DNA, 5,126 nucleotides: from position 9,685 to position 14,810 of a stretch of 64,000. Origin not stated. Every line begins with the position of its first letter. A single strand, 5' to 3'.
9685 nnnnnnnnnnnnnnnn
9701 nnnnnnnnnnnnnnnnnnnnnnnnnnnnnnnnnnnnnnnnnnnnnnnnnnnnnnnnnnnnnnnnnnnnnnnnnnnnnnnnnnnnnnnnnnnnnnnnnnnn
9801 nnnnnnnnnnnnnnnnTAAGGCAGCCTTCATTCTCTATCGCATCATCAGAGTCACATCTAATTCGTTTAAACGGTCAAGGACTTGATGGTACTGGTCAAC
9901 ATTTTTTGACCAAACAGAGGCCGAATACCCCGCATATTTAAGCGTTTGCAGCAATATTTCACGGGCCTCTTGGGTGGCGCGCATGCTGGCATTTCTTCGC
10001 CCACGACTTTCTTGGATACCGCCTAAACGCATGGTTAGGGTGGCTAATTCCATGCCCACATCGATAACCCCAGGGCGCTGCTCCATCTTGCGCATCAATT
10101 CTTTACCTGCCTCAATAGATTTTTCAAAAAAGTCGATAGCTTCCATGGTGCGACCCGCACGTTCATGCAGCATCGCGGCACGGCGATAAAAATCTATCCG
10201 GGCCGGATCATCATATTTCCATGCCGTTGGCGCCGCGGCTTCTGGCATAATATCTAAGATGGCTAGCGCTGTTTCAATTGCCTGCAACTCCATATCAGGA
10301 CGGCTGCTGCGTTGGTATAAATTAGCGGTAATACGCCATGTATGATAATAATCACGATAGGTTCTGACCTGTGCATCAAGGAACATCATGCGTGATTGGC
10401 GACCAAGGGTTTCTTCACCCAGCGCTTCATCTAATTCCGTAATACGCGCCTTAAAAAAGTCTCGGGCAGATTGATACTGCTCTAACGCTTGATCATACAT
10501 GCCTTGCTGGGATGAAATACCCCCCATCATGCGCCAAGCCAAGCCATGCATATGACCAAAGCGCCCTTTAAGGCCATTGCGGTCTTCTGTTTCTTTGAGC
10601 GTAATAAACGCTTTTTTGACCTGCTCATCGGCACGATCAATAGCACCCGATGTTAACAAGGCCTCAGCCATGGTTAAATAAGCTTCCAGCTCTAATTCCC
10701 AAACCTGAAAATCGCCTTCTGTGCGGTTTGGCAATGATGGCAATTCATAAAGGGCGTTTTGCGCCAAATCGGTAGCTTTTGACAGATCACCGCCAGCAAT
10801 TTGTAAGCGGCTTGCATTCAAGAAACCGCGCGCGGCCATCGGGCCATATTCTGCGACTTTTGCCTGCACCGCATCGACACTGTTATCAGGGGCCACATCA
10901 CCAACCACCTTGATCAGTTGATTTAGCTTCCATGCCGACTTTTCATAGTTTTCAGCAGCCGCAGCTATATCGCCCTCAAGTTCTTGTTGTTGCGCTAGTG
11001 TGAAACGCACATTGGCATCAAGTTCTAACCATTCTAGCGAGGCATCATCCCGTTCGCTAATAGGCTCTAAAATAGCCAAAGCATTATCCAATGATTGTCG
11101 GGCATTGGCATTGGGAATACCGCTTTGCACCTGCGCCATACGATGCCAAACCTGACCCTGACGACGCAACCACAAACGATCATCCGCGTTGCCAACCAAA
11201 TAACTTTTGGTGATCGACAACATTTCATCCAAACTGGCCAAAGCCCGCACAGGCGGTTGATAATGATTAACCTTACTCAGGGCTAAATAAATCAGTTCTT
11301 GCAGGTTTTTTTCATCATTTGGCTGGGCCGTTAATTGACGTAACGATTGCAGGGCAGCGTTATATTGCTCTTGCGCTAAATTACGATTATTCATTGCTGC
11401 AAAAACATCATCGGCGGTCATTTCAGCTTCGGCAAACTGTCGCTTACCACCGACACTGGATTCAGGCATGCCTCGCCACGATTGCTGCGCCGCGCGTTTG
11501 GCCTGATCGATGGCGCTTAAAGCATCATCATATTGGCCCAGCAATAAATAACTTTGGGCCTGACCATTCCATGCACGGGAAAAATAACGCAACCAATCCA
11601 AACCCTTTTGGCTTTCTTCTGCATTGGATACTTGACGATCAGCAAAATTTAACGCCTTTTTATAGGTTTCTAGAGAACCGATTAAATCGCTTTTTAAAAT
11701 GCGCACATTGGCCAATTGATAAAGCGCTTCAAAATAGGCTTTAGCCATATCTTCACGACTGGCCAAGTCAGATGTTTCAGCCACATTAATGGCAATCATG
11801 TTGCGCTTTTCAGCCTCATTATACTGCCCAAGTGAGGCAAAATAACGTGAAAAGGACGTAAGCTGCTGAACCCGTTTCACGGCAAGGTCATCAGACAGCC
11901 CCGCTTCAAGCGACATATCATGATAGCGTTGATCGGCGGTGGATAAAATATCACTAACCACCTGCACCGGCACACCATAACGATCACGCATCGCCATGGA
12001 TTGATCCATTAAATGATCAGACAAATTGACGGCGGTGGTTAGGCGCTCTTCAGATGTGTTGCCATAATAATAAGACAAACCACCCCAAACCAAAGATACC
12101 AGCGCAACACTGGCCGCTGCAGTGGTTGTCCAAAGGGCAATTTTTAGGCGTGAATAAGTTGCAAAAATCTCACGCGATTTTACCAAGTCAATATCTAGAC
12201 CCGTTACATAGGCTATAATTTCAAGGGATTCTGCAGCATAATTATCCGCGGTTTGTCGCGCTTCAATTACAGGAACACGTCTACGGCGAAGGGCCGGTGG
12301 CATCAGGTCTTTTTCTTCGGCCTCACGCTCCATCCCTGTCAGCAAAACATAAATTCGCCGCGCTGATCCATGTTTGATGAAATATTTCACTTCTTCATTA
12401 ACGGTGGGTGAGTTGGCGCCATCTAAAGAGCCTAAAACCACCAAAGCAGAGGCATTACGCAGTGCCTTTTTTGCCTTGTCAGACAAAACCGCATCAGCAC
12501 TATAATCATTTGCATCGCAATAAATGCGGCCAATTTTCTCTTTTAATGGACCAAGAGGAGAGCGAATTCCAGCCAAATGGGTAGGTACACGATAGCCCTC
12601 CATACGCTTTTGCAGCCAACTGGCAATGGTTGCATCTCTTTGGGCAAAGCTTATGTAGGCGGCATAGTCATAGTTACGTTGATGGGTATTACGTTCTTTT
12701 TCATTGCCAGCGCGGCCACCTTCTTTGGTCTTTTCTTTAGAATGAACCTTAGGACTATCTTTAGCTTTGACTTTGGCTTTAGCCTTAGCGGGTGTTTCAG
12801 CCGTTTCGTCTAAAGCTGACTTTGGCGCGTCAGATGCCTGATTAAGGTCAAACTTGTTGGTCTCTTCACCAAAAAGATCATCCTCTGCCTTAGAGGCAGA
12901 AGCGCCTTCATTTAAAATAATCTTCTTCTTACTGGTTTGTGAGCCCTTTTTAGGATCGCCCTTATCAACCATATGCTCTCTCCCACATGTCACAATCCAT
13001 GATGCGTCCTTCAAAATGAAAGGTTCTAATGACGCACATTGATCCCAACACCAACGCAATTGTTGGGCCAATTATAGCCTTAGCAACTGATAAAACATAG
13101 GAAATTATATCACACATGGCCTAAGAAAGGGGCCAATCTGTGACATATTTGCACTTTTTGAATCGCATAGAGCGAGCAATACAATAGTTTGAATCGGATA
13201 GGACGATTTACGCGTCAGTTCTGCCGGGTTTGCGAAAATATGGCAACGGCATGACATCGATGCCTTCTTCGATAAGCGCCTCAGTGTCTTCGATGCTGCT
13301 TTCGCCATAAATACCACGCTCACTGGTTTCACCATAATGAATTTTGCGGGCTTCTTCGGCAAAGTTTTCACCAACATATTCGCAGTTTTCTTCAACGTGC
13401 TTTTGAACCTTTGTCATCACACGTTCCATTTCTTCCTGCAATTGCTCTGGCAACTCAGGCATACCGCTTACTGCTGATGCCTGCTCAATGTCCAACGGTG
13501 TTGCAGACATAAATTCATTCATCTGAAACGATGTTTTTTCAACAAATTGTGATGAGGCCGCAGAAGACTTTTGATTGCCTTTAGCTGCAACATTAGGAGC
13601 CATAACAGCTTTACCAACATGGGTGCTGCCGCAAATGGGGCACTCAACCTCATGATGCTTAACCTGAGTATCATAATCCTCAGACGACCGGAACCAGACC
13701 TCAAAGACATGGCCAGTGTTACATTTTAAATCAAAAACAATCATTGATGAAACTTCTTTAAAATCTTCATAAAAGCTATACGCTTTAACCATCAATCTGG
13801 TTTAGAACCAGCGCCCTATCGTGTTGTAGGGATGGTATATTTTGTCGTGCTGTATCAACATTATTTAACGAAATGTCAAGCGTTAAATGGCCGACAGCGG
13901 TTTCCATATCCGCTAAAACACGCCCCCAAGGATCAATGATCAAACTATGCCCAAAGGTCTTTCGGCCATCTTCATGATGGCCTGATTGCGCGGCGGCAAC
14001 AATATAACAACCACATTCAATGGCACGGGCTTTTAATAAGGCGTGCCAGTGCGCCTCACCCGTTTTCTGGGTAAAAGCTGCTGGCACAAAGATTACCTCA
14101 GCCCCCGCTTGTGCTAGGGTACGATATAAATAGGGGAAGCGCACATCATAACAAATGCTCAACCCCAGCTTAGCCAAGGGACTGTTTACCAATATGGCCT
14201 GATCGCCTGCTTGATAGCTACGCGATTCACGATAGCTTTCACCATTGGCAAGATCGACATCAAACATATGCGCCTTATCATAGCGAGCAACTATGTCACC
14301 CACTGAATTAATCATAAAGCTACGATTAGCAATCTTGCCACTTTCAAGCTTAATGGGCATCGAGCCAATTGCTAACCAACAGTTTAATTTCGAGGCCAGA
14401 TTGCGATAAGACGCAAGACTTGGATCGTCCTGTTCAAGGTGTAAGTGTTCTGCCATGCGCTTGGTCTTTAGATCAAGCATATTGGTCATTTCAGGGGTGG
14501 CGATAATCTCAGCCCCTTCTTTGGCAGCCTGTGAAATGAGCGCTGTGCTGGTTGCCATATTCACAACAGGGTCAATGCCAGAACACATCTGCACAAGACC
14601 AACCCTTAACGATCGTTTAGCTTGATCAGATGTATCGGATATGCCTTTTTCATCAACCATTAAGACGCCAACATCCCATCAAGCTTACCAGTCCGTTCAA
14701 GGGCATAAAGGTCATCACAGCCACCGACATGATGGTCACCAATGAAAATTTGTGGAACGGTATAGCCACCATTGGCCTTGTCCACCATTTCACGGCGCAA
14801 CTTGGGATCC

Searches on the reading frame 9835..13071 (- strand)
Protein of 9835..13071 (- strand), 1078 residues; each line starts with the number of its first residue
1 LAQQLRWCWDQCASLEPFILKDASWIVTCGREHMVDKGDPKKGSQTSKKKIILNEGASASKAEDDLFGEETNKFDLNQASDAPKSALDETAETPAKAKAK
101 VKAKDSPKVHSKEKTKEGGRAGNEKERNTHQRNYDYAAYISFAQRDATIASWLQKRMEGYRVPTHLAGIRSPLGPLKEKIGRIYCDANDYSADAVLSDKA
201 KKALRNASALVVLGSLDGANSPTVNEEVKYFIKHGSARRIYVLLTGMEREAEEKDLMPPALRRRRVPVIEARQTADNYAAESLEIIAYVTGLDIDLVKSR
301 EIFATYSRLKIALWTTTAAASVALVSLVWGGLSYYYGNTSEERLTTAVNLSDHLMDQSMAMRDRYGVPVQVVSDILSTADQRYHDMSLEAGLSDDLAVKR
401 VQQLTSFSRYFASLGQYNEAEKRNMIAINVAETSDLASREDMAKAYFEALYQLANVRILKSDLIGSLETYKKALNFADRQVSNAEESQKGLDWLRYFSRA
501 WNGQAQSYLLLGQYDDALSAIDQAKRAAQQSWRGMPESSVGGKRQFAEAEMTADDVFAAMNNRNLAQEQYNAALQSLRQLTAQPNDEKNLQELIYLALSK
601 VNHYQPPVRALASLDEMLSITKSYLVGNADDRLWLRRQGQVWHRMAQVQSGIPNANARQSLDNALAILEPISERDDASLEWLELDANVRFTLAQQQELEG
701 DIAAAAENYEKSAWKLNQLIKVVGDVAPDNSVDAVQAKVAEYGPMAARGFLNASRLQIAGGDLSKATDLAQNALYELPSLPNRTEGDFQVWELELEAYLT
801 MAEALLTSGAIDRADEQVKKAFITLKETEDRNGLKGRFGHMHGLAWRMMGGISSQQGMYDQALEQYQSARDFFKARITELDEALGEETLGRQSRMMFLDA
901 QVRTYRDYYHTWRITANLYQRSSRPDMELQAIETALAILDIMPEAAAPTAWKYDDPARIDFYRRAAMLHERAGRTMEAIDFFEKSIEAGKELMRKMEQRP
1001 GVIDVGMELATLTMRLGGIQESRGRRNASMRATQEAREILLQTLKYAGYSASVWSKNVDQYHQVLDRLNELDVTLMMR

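Call 25: search_protein_families(library=pfam, max_evalue=0.00001, proteins=[window:9835-13071:-])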
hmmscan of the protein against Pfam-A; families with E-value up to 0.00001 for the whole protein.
window:9835-13071:- (1078 aa): 2 families
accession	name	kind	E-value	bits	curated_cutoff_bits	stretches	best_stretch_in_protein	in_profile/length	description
PF00515.34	TPR_1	-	2.1e-08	34.1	27.8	0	499-524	2-27/34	Tetratricopeptide repeat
PF07719.23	TPR_2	-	2.7e-07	30.6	27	0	499-526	2-29/34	Tetratricopeptide repeat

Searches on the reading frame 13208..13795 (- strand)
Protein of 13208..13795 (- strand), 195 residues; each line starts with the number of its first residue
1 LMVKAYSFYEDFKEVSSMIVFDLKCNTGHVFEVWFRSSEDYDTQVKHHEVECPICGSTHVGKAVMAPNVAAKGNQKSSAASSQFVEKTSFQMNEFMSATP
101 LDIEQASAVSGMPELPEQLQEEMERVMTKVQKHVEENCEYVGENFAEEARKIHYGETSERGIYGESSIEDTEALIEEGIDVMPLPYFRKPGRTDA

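Call 25: search_protein_families(library=pfam, max_evalue=0.00001, proteins=[window:13208-13795:-])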
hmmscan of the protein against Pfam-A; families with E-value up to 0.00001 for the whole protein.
window:13208-13795:- (195 aa): 1 family
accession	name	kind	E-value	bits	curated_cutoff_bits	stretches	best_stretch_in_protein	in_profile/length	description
PF06676.16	DUF1178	-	7.9e-54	182.5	31.6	1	18-187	1-145/147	Protein of unknown function (DUF1178)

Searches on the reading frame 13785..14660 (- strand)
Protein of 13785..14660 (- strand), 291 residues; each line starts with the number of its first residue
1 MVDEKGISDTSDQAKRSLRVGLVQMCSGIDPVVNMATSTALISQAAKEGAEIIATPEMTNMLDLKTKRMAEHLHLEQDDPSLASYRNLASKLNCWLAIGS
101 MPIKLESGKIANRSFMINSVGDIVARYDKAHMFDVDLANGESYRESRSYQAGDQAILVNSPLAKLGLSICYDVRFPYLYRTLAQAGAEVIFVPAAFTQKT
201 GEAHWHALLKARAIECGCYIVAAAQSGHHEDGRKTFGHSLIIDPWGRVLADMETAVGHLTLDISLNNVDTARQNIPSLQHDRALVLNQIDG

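Call 25: search_protein_families(library=pfam, max_evalue=0.00001, proteins=[window:13785-14660:-])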
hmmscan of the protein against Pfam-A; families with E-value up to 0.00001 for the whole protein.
window:13785-14660:- (291 aa): 1 family
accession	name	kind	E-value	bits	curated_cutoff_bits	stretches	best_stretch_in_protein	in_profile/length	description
PF00795.27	CN_hydrolase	-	1.3e-53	182.4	23.2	1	19-273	1-256/256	Carbon-nitrogen hydrolase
